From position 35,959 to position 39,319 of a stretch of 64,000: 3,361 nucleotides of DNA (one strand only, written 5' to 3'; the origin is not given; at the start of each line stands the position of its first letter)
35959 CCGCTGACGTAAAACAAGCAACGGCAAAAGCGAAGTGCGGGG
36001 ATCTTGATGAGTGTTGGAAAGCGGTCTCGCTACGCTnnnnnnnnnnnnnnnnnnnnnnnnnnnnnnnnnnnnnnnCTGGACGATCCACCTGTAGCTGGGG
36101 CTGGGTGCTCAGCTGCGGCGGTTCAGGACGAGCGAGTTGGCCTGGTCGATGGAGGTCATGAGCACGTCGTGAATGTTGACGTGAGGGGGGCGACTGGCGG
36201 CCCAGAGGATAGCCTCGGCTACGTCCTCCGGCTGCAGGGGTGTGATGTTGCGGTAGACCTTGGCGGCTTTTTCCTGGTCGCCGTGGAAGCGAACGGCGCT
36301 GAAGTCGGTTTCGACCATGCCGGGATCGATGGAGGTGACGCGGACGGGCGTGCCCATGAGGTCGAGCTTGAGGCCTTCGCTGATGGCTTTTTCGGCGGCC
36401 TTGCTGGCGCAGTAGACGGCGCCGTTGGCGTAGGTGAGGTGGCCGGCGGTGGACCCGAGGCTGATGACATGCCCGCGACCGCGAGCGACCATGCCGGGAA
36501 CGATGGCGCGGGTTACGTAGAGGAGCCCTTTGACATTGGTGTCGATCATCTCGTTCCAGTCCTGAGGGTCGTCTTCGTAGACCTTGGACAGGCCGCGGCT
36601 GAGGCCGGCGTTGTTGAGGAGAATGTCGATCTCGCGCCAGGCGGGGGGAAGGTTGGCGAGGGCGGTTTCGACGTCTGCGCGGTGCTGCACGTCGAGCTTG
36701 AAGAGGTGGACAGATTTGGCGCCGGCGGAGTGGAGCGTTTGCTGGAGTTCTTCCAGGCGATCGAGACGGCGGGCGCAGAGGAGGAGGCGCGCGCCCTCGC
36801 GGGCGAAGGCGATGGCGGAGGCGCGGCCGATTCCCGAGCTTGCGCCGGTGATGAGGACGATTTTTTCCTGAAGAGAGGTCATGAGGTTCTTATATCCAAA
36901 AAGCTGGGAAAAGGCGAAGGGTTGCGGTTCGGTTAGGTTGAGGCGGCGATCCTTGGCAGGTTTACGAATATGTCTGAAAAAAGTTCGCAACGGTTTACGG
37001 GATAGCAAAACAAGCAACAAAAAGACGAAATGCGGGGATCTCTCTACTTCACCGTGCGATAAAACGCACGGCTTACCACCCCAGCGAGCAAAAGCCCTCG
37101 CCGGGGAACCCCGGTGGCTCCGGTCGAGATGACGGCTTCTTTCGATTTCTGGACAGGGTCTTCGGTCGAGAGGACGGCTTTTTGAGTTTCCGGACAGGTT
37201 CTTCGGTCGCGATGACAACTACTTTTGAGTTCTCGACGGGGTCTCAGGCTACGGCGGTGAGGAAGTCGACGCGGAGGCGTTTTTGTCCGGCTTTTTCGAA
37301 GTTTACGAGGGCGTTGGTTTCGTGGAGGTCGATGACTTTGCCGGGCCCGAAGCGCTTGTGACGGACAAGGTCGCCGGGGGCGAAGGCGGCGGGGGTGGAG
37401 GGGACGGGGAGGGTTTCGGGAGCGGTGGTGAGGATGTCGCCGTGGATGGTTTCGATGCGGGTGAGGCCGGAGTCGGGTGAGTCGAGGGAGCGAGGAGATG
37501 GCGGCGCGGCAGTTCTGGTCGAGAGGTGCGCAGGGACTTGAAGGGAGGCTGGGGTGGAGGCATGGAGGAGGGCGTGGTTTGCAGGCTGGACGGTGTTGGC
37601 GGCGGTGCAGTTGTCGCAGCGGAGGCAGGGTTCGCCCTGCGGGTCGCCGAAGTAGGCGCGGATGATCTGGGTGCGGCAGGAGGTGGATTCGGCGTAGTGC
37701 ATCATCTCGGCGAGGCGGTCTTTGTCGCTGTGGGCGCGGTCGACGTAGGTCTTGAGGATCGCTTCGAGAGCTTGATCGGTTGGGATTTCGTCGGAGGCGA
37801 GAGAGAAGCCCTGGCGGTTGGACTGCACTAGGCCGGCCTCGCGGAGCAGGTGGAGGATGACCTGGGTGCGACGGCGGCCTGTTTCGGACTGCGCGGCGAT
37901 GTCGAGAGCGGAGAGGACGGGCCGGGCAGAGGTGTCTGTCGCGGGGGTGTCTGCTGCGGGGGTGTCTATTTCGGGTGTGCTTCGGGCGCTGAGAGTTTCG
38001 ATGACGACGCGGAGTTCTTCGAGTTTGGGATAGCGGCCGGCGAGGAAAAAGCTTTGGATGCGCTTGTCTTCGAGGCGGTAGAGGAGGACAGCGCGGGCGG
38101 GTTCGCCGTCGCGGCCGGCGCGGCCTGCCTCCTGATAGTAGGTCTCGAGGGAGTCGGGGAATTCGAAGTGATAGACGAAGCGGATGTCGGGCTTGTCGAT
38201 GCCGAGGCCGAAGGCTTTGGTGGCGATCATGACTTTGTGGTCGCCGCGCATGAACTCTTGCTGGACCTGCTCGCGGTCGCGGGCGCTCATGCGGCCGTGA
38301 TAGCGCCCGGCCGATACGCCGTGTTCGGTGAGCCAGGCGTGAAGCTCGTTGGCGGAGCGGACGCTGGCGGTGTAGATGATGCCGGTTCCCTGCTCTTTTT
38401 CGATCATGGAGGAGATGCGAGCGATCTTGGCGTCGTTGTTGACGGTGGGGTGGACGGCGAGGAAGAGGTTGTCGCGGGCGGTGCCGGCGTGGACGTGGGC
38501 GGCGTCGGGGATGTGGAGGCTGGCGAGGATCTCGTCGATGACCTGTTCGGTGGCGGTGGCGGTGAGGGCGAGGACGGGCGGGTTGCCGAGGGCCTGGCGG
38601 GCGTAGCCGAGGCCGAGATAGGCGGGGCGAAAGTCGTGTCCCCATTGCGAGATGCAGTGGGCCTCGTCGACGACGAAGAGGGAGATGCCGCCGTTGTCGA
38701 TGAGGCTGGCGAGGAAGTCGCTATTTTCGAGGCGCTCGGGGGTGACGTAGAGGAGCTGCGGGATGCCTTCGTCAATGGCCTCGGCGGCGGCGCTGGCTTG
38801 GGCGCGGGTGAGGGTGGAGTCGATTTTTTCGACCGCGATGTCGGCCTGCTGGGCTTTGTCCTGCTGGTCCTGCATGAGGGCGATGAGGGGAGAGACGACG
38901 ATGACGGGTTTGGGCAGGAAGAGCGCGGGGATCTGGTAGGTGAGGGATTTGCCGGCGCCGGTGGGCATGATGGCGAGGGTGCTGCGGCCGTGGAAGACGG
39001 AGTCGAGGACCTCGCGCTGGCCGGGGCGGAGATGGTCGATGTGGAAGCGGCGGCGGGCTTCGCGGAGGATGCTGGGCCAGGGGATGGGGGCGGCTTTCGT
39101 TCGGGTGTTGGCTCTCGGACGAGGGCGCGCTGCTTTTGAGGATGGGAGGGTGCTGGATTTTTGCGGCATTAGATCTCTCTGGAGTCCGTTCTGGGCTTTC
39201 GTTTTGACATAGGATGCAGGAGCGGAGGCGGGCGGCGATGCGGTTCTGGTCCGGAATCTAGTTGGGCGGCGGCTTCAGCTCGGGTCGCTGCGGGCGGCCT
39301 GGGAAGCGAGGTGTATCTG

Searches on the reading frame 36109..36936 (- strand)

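Call 64: search_protein_families(library=pfam, proteins=[window:36109-36936:-], max_evalue=0.01)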
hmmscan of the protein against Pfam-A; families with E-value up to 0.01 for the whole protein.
window:36109-36936:- (275 aa): 6 families
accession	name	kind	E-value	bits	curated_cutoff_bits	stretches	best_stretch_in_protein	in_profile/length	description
PF00106.31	adh_short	-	2.8e-51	174.2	26.6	1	25-215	1-189/195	short chain dehydrogenase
PF13561.12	adh_short_C2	-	1.8e-37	129.6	27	1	31-248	1-218/236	Enoyl-(Acyl carrier protein) reductase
PF08659.16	KR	-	2.4e-12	47.6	22.6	1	27-188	3-162/180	KR domain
PF23441.1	SDR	-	1.3e-05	25.2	27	1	22-223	5-208/258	SDR-like rossmann domain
PF01370.27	Epimerase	-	0.00039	20.3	20.9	1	27-162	1-115/240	NAD dependent epimerase/dehydratase family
PF12242.14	Eno-Rase_NADH_b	-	0.0025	18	23.4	1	23-47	39-63/79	NAD(P)H binding domain of trans-2-enoyl-CoA reductase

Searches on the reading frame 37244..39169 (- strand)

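Call 11: search_protein_families(library=pfam, proteins=[window:37244-39169:-])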
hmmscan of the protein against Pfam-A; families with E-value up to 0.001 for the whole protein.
window:37244-39169:- (641 aa): 5 families
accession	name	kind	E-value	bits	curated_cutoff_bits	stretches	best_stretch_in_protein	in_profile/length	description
PF00270.35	DEAD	-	2.4e-24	86.4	26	1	48-212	1-165/167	DEAD/DEAH box helicase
PF00271.37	Helicase_C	-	4.1e-23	82.2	23.5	1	248-355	2-110/110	Helicase conserved C-terminal domain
PF16124.10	RecQ_Zn_bind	-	2.9e-11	44.4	25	1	479-522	21-66/66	RecQ zinc-binding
PF04851.21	ResIII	-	4.6e-06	27.1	22.5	1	46-206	3-162/164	Type III restriction enzyme, res subunit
PF22590.2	Cas3-like_C_2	-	0.00074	20.2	27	0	260-354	2-104/106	CRISPR-associated nuclease/helicase Cas3, C-terminal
